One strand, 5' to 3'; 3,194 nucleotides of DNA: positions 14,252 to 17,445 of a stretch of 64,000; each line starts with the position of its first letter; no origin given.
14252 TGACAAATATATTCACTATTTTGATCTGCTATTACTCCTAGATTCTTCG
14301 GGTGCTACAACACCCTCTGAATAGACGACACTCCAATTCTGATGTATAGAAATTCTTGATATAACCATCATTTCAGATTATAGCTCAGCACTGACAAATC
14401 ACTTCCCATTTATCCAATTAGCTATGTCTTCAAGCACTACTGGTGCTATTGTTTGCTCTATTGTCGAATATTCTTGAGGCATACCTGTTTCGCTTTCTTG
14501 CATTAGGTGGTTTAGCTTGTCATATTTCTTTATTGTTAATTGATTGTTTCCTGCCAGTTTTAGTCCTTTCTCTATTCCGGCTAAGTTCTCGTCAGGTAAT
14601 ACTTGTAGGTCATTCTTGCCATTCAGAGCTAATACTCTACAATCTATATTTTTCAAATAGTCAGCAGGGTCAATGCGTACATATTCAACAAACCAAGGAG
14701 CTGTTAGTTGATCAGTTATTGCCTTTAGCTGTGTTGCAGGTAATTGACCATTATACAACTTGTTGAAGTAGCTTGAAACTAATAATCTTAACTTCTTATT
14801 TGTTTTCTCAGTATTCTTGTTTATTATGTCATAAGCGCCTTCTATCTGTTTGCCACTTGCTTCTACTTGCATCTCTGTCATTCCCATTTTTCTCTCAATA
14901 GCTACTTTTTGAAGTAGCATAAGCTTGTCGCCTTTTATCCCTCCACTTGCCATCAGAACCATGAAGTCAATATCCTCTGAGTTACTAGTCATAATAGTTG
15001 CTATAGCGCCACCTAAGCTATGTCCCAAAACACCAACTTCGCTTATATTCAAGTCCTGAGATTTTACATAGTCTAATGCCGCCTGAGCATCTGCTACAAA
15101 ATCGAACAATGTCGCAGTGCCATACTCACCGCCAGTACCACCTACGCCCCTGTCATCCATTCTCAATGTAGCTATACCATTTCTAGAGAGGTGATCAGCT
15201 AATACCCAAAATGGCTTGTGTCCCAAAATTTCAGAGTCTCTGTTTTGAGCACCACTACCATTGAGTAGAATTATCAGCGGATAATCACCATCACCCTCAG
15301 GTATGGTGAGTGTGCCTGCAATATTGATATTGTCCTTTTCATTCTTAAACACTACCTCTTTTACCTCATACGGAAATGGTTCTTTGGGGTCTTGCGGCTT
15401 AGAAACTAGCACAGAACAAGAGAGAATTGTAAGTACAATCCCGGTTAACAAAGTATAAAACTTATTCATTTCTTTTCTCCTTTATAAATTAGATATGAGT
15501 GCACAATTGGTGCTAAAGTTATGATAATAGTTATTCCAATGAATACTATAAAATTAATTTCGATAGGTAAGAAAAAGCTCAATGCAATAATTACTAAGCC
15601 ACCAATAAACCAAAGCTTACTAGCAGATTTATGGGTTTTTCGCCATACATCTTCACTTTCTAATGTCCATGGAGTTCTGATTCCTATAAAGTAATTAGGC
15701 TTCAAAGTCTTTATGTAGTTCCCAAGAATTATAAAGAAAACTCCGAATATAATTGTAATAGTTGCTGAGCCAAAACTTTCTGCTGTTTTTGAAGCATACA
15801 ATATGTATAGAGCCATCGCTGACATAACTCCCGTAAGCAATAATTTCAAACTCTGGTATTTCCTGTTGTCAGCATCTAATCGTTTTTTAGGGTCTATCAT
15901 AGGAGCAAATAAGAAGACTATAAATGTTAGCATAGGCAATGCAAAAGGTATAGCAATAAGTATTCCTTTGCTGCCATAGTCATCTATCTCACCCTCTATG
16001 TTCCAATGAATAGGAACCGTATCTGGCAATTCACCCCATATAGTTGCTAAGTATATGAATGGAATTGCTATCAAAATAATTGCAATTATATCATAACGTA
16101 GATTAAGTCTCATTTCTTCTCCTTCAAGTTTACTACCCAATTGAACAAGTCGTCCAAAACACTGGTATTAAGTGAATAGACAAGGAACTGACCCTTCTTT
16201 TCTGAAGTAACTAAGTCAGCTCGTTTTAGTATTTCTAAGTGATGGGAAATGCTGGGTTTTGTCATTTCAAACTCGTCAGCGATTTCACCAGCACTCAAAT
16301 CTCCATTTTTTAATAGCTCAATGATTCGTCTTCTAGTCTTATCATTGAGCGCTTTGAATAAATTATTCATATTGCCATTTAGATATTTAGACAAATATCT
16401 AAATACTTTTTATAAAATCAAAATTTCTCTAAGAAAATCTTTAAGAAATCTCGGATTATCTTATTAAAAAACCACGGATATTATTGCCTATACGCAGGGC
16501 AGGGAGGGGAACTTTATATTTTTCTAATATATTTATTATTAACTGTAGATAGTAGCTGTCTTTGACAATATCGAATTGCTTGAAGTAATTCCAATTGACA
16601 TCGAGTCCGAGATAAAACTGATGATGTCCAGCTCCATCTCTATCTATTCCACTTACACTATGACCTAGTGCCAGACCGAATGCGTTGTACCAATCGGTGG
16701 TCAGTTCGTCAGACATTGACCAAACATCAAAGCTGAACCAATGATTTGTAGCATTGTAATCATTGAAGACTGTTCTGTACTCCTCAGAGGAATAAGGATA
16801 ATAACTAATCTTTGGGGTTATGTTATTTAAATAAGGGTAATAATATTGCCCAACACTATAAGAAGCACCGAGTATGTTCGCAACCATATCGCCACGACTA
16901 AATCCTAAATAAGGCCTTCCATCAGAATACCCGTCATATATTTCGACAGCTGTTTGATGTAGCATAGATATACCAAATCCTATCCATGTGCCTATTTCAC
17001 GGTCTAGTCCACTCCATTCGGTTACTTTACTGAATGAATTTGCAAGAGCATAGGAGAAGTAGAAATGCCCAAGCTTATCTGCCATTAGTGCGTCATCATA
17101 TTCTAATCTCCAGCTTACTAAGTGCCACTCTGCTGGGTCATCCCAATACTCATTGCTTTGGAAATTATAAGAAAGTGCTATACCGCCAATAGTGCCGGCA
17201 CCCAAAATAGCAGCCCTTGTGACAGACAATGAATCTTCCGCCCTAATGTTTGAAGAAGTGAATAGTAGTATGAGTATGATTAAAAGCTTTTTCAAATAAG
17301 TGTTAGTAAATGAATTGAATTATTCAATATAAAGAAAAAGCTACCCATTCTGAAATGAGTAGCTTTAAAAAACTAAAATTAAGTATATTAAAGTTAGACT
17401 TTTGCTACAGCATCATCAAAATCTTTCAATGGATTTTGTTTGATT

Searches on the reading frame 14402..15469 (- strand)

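Call 84: search_protein_families(library=pfam, proteins=[window:14402-15469:-], max_evalue=0.0001)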
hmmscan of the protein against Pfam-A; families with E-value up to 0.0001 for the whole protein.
window:14402-15469:- (356 aa): 6 families
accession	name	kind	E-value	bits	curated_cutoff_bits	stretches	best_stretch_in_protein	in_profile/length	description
PF12146.15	Hydrolase_4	-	1.7e-14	54.1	27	1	90-179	23-113/239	Serine aminopeptidase, S33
PF00561.26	Abhydrolase_1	-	6e-10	39.6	25.8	1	64-189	1-115/245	alpha/beta hydrolase fold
PF08840.17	BAAT_C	-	2.3e-09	38.1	20.9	1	130-226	8-104/210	BAAT / Acyl-CoA thioester hydrolase C terminal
PF00326.27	Peptidase_S9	-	1.7e-07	31.4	22.6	0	262-336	128-201/213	Prolyl oligopeptidase family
PF12697.13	Abhydrolase_6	-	7e-07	30.6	26.3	1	66-175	1-93/217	Alpha/beta hydrolase family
PF02129.25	Peptidase_S15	-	8.4e-06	26.1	23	1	48-291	3-237/262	X-Pro dipeptidyl-peptidase (S15 family)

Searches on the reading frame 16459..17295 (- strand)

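Call 84: search_protein_families(library=pfam, proteins=[window:16459-17295:-], max_evalue=0.0001)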
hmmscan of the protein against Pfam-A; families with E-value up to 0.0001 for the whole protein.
window:16459-17295:- (279 aa): 1 family
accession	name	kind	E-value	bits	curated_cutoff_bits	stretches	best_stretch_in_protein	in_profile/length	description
PF10043.14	DUF2279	-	1.5e-13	51.6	28.6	1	69-148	11-87/91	Predicted periplasmic lipoprotein (DUF2279)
